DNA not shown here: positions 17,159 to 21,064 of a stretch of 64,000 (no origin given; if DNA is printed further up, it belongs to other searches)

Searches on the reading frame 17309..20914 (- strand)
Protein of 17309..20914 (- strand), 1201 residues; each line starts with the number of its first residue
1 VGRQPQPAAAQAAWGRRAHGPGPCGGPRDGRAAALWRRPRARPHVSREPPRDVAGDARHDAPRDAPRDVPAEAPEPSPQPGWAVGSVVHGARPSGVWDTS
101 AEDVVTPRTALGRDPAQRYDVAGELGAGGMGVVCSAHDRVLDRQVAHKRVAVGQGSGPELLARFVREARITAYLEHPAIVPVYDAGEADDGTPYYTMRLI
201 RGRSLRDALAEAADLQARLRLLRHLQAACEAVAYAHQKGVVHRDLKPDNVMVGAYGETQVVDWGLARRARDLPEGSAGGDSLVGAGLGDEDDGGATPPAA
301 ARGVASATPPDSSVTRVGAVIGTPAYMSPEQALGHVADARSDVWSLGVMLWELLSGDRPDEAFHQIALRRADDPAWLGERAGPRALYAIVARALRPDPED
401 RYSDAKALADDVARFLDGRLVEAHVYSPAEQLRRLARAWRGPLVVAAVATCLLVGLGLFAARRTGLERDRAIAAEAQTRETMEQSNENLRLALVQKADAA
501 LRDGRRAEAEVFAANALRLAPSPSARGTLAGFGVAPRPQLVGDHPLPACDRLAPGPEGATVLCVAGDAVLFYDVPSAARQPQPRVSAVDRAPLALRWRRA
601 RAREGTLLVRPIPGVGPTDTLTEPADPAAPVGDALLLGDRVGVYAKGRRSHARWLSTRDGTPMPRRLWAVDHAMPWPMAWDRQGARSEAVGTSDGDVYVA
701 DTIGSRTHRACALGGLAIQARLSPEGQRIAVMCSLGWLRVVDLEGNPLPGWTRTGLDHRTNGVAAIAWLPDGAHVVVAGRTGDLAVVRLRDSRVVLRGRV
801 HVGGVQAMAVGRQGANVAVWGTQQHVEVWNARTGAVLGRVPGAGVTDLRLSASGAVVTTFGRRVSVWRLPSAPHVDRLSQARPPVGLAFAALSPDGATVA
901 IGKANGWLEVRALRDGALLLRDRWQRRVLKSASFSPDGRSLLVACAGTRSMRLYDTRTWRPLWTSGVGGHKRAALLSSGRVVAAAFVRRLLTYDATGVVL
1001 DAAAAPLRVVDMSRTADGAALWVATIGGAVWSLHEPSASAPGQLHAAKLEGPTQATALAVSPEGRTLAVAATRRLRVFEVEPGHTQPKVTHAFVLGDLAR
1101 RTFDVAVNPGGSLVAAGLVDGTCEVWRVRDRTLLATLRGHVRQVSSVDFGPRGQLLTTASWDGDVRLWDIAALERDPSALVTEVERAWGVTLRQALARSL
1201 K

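Call 11: search_protein_families(library=pfam, proteins=[window:17309-20914:-], max_evalue=0.001)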
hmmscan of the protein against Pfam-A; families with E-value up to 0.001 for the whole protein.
window:17309-20914:- (1201 aa): 25 families
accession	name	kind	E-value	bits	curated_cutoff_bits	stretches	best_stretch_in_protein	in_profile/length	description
PF25174.1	Beta-prop_THOC3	-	1.3e-33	116.6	305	3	1102-1172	5-78/272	THOC3 beta-propeller domain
PF00069.31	Pkinase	-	2.2e-33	116.2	31.7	2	119-270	1-149/263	Protein kinase domain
PF07714.23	PK_Tyr_Ser-Thr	-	2.9e-24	86.2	23.1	2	124-269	6-152/258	Protein tyrosine and serine/threonine kinase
PF25173.1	Beta-prop_WDR3_1st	-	4.3e-23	82.4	154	1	1066-1172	2-102/184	WDR3 first beta-propeller domain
PF24814.1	WD40_Prp19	-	3.1e-22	79.4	320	3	1099-1171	135-207/281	Prp19 WD40 domain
PF23414.1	Beta-prop_EML_2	-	8.7e-22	78.2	90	2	1105-1171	45-111/266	Echinoderm microtubule-associated protein second beta-propeller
PF00400.38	WD40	-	1.5e-21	76.3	27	1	1132-1169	2-39/39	WD domain, G-beta repeat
PF24807.1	WD40_CDC20-Fz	-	6.1e-19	68.9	200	2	680-905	59-286/292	CDC20/Fizzy WD40 domain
PF24817.1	WD40_WDHD1_1st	-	8.2e-17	61.7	109.9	1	1100-1172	87-159/291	WDHD1 first WD40 domain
PF25172.1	Beta-prop_WDR3_2nd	-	1.1e-14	54.9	140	1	1058-1176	5-115/293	WDR3 second beta-propeller domain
PF25175.1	Beta-prop_WDR5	-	1.7e-10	41.1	250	1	1100-1172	95-167/296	WDR5 beta-propeller domain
PF23393.2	Beta-prop_WDR90_POC16_2nd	-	2.3e-10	40.6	60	0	1104-1174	41-111/291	WDR90/POC16, second beta-propeller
PF12894.13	ANAPC4_WD40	-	2.1e-09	37.9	22.9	0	1110-1171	6-68/91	Anaphase-promoting complex subunit 4 WD40 domain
PF25460.1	Beta-prop_Aladin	-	8.9e-09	35.4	171.1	0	1056-1171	63-183/340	Aladin seven-bladed propeller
PF25171.1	Beta-prop_WDR36-Utp21_1st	-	8.9e-08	32.3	80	0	815-955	120-221/266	WDR36/Utp21 first beta-propeller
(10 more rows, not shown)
